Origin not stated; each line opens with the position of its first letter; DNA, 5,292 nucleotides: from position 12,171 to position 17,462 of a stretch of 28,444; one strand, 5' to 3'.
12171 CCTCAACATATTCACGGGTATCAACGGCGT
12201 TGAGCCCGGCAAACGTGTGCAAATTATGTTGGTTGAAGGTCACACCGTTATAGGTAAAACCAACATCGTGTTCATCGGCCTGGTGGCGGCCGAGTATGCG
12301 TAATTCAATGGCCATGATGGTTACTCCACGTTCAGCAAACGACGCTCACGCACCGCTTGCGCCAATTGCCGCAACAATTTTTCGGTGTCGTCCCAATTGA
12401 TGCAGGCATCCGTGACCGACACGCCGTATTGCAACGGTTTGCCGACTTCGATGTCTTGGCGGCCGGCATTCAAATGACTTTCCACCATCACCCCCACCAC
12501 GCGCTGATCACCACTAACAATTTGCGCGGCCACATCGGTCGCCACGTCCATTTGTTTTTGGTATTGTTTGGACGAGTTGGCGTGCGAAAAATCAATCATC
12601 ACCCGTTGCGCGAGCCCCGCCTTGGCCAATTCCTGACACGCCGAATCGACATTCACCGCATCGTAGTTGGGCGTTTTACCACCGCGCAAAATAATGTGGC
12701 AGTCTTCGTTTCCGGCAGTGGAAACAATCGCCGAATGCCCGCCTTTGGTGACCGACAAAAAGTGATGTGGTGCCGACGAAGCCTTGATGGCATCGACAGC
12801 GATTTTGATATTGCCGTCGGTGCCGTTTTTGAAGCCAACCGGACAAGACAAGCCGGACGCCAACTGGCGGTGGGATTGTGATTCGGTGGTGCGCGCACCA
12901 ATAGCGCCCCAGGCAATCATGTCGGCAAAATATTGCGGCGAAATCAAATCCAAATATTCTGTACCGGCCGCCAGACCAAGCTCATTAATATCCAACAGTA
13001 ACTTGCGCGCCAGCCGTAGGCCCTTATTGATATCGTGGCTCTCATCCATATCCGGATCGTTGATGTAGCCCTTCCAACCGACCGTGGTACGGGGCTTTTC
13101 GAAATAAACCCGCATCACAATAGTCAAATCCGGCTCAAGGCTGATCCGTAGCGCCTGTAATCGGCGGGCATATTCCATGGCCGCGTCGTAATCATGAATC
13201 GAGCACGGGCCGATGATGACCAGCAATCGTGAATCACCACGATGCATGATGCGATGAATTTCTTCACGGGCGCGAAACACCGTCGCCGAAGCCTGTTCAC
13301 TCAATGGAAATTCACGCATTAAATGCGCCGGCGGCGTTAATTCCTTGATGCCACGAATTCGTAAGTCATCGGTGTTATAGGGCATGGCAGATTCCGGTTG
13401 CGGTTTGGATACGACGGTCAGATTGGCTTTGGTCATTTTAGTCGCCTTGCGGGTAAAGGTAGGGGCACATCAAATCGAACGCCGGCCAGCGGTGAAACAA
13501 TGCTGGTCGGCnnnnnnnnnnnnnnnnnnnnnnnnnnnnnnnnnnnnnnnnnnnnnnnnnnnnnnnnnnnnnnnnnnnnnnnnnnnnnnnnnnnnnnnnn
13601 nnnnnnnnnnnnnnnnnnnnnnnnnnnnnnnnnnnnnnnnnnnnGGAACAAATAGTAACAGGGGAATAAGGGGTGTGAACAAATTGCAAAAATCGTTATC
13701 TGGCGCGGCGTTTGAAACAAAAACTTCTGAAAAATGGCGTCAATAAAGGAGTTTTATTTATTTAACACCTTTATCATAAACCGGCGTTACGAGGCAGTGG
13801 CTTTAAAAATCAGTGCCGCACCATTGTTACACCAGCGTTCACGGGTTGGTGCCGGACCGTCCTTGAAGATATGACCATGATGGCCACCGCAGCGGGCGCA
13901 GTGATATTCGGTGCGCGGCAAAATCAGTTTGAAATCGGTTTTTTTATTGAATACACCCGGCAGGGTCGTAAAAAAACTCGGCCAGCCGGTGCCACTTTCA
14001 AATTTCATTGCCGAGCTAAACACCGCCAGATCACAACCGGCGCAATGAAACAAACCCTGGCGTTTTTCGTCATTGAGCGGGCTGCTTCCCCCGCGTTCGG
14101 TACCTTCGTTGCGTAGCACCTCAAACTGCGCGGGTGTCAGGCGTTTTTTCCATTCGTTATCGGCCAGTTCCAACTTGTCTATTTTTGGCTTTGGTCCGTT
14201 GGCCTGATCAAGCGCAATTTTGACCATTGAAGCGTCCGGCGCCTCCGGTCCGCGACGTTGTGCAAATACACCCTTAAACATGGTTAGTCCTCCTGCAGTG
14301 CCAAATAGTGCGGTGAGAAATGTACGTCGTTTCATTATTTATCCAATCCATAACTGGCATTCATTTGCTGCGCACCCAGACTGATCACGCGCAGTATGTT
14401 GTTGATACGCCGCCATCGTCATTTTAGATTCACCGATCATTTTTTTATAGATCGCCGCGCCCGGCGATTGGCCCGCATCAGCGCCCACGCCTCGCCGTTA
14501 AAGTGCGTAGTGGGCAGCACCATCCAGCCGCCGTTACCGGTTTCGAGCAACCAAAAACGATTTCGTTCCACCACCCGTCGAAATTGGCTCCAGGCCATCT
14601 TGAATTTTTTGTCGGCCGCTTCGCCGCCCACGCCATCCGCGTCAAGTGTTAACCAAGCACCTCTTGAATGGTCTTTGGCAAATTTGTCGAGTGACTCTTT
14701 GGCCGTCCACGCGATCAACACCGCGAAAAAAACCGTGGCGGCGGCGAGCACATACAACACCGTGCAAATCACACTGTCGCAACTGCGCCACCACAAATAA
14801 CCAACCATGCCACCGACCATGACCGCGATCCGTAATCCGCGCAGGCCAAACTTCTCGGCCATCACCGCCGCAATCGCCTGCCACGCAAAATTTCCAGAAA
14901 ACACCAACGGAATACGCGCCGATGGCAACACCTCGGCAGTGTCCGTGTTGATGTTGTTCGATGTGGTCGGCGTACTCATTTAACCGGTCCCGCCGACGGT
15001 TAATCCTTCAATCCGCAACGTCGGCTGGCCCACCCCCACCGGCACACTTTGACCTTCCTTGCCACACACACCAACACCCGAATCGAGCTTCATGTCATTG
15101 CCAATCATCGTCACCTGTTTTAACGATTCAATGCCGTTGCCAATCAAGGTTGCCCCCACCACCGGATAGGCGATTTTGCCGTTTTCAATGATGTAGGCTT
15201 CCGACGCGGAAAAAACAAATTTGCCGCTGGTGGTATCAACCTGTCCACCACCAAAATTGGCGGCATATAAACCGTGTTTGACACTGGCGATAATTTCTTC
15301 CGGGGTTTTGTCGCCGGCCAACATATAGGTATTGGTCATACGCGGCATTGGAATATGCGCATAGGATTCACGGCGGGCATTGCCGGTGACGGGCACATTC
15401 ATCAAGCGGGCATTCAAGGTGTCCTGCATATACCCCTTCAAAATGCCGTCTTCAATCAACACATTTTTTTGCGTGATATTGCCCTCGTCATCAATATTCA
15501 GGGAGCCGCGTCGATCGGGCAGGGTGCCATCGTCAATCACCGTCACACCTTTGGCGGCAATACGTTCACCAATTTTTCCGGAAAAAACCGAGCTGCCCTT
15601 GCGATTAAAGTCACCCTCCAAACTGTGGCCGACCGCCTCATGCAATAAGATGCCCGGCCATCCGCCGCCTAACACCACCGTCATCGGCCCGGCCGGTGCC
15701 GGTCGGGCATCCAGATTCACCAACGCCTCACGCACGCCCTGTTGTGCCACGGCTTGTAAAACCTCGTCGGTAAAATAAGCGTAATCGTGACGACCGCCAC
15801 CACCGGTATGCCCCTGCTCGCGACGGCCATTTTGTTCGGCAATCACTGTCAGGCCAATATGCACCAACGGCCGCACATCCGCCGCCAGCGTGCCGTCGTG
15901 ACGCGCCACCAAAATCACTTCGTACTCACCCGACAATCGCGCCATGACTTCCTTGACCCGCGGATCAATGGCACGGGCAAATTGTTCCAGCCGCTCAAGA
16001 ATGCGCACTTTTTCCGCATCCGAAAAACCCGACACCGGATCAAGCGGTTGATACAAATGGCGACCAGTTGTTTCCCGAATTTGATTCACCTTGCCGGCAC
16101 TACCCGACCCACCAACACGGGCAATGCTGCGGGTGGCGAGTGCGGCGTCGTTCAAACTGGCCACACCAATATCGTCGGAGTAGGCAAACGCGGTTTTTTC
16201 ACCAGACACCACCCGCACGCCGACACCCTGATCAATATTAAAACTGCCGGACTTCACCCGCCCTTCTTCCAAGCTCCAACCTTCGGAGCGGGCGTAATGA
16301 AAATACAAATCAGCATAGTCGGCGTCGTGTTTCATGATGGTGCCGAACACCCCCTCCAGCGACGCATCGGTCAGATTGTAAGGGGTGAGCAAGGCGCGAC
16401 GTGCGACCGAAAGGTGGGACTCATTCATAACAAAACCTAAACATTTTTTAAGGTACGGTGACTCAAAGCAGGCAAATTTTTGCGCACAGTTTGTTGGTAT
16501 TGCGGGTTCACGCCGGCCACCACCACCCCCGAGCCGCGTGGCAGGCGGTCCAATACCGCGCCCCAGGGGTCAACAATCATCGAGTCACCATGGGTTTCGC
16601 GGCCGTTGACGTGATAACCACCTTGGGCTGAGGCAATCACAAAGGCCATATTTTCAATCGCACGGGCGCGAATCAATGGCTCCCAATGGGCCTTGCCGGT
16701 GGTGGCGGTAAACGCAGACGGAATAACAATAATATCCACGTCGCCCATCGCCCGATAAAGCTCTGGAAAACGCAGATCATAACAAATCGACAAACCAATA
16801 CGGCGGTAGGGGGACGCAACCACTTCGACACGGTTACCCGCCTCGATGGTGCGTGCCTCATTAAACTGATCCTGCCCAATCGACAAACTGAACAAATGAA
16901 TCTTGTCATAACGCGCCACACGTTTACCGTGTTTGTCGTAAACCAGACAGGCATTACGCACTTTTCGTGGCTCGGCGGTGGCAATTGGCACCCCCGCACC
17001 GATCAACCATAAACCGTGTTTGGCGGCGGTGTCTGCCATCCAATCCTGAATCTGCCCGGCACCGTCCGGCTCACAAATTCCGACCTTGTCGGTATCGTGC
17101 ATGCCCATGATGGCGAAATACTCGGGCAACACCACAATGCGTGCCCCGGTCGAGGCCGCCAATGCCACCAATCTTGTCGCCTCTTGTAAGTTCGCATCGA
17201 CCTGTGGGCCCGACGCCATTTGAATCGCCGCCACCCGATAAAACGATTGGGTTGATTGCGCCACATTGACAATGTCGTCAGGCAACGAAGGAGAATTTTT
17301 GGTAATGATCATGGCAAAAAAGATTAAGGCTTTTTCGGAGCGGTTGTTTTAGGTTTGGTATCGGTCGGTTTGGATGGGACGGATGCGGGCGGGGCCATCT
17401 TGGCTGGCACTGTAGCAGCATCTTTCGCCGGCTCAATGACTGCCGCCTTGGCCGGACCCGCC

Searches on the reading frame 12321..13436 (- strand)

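Call 3: search_protein_families(library=pfam, proteins=[window:12321-13436:-])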
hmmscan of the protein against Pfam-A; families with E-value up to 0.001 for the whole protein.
window:12321-13436:- (371 aa): 1 family
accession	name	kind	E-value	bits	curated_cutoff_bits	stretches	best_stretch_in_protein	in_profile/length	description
PF00793.26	DAHP_synth_1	-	5.7e-95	317.7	25.5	1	58-355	8-269/270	DAHP synthetase I family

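Call 4: search_protein_families(library=ncbifam, proteins=[window:12321-13436:-])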
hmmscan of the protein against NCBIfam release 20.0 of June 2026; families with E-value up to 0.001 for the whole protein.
window:12321-13436:- (371 aa): 6 families
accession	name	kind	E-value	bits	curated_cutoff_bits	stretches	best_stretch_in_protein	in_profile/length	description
NF006723.0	PRK09261.1-1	equivalog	5e-180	597.9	568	1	18-366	1-349/351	3-deoxy-7-phosphoheptulonate synthase AroG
TIGR00034.1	aroFGH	equivalog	2.1e-165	549.6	173.2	1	23-366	1-342/342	3-deoxy-7-phosphoheptulonate synthase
NF009395.0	PRK12755.1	subfamily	9e-161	534.5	343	1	21-366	6-352/355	3-deoxy-7-phosphoheptulonate synthase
NF009396.0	PRK12756.1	subfamily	3.6e-155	516.1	463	1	20-366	2-348/349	Trp-sensitive 3-deoxy-7-phosphoheptulonate synthase AroH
TIGR01361.1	DAHP_synth_Bsub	equivalog_domain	8.8e-06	25.3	267.75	1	65-211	20-146/260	3-deoxy-7-phosphoheptulonate synthase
NF006421.0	PRK08673.1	subfamily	0.00018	20.8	335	0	65-206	89-210/338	3-deoxy-7-phosphoheptulonate synthase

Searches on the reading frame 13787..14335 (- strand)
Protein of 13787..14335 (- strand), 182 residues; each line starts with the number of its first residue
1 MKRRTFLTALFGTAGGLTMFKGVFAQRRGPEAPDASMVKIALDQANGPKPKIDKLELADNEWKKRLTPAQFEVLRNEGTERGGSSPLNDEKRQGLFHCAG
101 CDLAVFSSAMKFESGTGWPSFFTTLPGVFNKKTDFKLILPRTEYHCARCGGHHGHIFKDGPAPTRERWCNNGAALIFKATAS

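Call 3: search_protein_families(library=pfam, proteins=[window:13787-14335:-])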
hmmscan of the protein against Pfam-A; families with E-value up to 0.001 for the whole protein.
window:13787-14335:- (182 aa): 1 family
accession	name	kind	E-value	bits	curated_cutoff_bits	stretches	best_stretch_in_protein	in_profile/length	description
PF01641.26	SelR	-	2.5e-39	134.2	24.9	1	66-178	1-115/116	SelR domain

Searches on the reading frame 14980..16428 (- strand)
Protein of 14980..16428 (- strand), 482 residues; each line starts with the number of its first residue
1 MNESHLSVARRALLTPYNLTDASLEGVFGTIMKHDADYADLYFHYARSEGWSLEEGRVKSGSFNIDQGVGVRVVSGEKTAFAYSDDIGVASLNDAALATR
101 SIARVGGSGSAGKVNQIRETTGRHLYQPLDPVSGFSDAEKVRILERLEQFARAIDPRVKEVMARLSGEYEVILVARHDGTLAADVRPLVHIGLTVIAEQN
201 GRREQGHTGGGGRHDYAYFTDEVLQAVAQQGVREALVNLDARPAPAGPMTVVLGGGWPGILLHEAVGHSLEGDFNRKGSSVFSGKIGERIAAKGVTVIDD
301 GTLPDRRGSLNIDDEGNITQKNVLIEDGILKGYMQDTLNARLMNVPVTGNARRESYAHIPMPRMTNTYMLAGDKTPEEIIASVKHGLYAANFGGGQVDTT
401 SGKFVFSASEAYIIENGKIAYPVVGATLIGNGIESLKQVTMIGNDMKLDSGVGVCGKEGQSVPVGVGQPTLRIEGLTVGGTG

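Call 9: search_protein_families(library=ncbifam, proteins=[window:14980-16428:-])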
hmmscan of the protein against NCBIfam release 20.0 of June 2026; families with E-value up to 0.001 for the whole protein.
window:14980-16428:- (482 aa): 3 families
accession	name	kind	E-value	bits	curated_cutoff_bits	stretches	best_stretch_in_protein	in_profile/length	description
NF008006.0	PRK10735.1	equivalog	1.1e-203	677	513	1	6-481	3-480/481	metalloprotease TldD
NF040952.1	Arch_mtprotase_TldD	equivalog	1.9e-63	214.8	635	1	34-479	10-443/443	zinc metalloprotease TldD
NF008268.0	PRK11040.1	equivalog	3.8e-22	78.6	438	1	52-452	45-431/446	metalloprotease PmbA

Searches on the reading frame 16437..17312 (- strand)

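Call 9: search_protein_families(library=ncbifam, proteins=[window:16437-17312:-])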
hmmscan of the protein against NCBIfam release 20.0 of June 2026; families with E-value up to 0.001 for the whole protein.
window:16437-17312:- (291 aa): 8 families
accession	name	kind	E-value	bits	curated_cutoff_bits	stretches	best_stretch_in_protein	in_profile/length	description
NF043013.1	DeGluthAmidYersProt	equivalog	3.4e-56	190.4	500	1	26-288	5-270/278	deaminated glutathione amidase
NF033621.1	de_GSH_amidase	exception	5.1e-37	127.6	355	1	26-288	1-255/260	deaminated glutathione amidase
NF007757.0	PRK10438.1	equivalog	8.6e-27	94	249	1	39-282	19-246/256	amidohydrolase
TIGR03381.1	agmatine_aguB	equivalog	1.1e-20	74.1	410.25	1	26-280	2-265/279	N-carbamoylputrescine amidase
TIGR00546.1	lnt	equivalog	7.7e-15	55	132.9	1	34-233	176-385/395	apolipoprotein N-acyltransferase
NF040852.1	nitrile_Arch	equivalog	1e-14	54.3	500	1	26-256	2-222/262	nitrilase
NF010588.0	PRK13981.1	equivalog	3.1e-10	39.1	479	1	32-254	14-229/546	NAD+ synthase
NF009803.0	PRK13287.1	equivalog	4e-07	29.1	406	1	37-279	31-268/333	formamidase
